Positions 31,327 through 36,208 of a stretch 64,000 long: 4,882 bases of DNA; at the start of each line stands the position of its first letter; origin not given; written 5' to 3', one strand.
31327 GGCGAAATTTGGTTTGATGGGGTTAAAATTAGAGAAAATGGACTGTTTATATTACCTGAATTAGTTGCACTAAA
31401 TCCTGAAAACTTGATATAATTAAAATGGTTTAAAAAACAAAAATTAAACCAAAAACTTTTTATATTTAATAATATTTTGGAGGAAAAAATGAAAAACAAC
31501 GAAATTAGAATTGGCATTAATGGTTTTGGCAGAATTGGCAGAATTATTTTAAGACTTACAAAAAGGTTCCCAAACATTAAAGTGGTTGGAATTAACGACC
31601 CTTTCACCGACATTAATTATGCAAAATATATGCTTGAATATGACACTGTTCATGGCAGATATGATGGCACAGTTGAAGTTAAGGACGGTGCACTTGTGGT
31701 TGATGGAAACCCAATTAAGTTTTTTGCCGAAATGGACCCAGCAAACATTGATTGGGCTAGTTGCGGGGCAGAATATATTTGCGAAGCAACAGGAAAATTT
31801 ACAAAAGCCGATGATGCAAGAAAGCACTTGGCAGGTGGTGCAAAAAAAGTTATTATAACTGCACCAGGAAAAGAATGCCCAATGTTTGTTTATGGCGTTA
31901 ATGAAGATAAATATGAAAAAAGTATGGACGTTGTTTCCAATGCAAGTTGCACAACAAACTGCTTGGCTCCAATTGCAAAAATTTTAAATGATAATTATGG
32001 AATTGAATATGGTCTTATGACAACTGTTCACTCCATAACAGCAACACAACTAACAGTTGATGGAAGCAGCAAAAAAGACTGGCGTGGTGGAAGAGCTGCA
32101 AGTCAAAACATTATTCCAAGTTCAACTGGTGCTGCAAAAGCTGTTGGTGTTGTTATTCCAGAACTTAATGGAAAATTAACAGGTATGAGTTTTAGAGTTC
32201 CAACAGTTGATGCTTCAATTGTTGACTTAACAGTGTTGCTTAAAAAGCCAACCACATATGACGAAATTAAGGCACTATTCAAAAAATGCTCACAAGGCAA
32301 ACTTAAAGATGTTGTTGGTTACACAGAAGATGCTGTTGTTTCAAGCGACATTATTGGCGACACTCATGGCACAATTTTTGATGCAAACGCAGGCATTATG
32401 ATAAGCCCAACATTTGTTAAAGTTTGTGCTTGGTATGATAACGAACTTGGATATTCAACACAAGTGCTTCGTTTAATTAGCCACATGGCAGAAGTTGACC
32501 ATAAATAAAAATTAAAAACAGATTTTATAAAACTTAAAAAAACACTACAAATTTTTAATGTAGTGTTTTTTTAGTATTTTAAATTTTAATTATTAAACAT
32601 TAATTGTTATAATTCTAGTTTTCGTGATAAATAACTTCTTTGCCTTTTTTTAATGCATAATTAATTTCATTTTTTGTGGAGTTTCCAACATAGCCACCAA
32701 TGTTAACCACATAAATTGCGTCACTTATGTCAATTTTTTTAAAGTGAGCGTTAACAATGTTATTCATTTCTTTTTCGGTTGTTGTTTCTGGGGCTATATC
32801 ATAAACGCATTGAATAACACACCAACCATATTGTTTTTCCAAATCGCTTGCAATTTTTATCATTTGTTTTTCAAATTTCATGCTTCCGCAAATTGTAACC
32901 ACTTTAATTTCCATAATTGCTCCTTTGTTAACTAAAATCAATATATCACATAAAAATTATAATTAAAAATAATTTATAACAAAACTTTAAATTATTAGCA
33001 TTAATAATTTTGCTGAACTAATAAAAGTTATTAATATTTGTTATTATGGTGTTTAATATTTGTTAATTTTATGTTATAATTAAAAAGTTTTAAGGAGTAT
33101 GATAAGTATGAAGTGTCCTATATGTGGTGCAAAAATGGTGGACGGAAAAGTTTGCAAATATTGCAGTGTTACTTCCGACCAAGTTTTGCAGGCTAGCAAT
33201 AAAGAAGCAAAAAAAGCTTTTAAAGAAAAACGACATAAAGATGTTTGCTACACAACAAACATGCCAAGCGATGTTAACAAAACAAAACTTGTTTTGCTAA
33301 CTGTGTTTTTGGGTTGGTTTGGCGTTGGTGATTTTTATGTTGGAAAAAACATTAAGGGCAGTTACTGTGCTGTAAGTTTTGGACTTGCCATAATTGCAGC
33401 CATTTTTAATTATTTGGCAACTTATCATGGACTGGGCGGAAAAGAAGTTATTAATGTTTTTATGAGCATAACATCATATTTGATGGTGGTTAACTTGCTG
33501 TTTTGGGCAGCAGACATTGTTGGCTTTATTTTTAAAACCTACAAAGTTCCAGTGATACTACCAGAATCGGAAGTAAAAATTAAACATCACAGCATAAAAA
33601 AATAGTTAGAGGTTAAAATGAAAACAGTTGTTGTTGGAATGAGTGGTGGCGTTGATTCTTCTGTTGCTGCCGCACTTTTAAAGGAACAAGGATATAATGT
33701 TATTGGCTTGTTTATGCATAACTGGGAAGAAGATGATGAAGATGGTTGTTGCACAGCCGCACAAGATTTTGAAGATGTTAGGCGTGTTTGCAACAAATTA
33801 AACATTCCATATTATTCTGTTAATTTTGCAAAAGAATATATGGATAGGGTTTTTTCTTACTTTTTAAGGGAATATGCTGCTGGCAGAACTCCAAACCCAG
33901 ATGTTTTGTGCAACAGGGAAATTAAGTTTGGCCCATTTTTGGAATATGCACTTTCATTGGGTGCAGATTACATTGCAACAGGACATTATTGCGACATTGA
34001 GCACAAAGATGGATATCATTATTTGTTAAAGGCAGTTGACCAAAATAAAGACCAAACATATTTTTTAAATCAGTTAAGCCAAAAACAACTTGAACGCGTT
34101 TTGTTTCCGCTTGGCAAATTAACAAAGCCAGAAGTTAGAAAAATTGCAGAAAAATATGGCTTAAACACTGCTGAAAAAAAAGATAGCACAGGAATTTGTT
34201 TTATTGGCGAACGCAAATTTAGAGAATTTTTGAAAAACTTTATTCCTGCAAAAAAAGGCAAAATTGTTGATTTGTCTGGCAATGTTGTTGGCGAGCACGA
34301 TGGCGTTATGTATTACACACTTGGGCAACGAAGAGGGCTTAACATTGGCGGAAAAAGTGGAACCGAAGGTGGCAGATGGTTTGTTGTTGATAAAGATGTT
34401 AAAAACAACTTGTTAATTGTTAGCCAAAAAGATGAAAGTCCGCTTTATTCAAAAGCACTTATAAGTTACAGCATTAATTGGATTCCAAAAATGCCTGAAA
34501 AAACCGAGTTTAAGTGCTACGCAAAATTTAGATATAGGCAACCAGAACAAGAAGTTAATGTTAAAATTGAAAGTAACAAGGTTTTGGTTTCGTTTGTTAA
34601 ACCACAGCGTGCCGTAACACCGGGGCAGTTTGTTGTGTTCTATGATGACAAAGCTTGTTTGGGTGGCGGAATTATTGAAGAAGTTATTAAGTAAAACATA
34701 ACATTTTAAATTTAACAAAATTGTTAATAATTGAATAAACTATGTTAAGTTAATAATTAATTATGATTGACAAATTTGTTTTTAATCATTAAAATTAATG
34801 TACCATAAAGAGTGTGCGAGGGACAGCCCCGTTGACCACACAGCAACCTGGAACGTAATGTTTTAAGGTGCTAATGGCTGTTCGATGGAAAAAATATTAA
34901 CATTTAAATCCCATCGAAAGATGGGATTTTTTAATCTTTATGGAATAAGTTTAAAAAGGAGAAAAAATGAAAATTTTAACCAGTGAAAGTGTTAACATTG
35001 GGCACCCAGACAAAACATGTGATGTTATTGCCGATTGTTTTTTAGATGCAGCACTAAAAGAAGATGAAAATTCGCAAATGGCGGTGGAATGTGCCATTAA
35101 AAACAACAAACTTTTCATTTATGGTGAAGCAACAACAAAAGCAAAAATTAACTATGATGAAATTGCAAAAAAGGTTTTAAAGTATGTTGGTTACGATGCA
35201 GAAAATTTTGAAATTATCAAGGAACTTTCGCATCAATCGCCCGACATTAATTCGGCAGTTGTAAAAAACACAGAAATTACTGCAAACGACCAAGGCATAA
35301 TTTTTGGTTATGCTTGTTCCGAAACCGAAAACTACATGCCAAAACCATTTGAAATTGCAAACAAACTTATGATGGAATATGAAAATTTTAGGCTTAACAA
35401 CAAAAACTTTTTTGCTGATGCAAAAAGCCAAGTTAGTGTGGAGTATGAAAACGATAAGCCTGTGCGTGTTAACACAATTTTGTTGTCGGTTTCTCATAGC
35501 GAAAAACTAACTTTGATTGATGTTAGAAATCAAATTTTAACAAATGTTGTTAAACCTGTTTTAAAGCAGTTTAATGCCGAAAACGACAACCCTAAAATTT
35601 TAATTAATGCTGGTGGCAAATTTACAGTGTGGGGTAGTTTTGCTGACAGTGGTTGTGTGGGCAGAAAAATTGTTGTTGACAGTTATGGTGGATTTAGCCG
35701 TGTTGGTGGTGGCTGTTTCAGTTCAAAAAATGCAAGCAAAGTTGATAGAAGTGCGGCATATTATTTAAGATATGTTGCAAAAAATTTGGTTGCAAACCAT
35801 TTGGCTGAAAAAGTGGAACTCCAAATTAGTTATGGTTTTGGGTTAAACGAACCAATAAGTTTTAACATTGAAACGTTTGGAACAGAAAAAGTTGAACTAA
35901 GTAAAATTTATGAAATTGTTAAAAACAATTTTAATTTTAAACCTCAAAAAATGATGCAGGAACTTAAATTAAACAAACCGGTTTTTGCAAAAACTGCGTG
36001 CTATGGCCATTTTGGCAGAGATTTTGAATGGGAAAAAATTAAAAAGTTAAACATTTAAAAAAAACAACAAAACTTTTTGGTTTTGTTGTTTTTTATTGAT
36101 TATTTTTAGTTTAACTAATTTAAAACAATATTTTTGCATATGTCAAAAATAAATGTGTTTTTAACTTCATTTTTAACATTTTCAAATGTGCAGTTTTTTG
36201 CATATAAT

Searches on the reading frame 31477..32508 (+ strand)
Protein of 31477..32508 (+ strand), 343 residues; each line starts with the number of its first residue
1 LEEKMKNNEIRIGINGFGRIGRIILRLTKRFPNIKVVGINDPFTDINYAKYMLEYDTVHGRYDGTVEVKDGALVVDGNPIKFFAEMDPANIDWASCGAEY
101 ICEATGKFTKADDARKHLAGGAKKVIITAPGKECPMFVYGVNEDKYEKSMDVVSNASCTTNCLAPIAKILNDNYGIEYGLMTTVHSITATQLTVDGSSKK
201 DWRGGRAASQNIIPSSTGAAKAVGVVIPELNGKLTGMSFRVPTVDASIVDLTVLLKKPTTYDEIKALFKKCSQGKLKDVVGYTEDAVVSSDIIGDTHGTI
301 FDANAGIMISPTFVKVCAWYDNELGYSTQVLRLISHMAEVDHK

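Call 64: search_protein_families(library=pfam, proteins=[window:31477-32508:+], max_evalue=0.001)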
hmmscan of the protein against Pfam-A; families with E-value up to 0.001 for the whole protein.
window:31477-32508:+ (343 aa): 2 families
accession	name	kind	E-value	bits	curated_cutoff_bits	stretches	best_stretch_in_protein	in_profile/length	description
PF02800.25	Gp_dh_C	-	9.6e-66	220.7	24.4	1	163-320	1-158/158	Glyceraldehyde 3-phosphate dehydrogenase, C-terminal domain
PF00044.30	Gp_dh_N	-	3.6e-35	120.7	31.7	1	10-110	1-100/101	Glyceraldehyde 3-phosphate dehydrogenase, NAD binding domain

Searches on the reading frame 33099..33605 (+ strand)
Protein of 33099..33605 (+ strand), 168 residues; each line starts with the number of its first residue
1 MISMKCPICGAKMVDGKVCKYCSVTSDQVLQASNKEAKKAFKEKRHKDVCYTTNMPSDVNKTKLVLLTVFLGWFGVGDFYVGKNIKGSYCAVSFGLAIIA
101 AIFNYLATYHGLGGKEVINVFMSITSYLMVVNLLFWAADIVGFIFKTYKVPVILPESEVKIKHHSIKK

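Call 64: search_protein_families(library=pfam, proteins=[window:33099-33605:+], max_evalue=0.001)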
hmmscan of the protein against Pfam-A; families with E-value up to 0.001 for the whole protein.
window:33099-33605:+ (168 aa): 1 family
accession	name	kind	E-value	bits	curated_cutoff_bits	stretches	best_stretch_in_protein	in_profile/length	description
PF05154.21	TM2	-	1.3e-07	32.1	27.9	1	58-103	2-48/51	TM2 domain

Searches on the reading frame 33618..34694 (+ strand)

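Call 65: search_protein_families(library=pfam, proteins=[window:33618-34694:+], max_evalue=0.001)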
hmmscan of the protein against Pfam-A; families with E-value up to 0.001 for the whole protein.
window:33618-34694:+ (358 aa): 6 families
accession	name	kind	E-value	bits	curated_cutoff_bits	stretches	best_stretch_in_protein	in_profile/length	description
PF03054.22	tRNA_Me_trans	-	1.6e-85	286.3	20.6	1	2-197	1-201/202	tRNA methyl transferase HUP domain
PF20259.3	tRNA_Me_trans_M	-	1.7e-24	85.6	27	1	203-270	2-66/66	tRNA methyl transferase PRC-barrel domain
PF20258.4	tRNA_Me_trans_C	-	1.8e-23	83.1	20.6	1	279-353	2-77/77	Aminomethyltransferase beta-barrel domain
PF02540.23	NAD_synthase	-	1.8e-07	31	21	1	2-72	19-83/242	NAD synthase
PF06508.19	QueC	-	1.7e-05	24.8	22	1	4-197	2-186/210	Queuosine biosynthesis protein QueC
PF01171.26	ATP_bind_3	-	4.1e-05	23.8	27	1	4-185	2-164/182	PP-loop family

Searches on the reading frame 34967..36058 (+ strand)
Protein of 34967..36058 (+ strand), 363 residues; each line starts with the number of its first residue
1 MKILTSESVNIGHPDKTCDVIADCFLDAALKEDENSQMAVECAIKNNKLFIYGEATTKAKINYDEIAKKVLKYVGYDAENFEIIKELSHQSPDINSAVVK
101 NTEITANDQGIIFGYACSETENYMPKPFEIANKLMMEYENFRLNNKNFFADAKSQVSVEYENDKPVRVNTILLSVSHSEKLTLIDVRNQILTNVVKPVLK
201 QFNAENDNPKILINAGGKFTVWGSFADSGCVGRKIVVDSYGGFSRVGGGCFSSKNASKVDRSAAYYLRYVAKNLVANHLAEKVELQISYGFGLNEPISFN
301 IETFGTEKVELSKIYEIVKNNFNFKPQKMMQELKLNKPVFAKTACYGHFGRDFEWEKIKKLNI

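Call 65: search_protein_families(library=pfam, proteins=[window:34967-36058:+], max_evalue=0.001)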
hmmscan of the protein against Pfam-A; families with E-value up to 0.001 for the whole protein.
window:34967-36058:+ (363 aa): 3 families
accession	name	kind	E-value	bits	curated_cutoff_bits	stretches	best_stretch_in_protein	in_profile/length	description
PF02773.21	S-AdoMet_synt_C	-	1.8e-54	183.9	25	1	223-357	3-138/138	S-adenosylmethionine synthetase, C-terminal domain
PF02772.21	S-AdoMet_synt_M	-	2.8e-33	115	29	1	104-219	2-120/120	S-adenosylmethionine synthetase, central domain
PF00438.25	S-AdoMet_synt_N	-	9.4e-26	90.7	33.1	1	3-89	3-96/99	S-adenosylmethionine synthetase, N-terminal domain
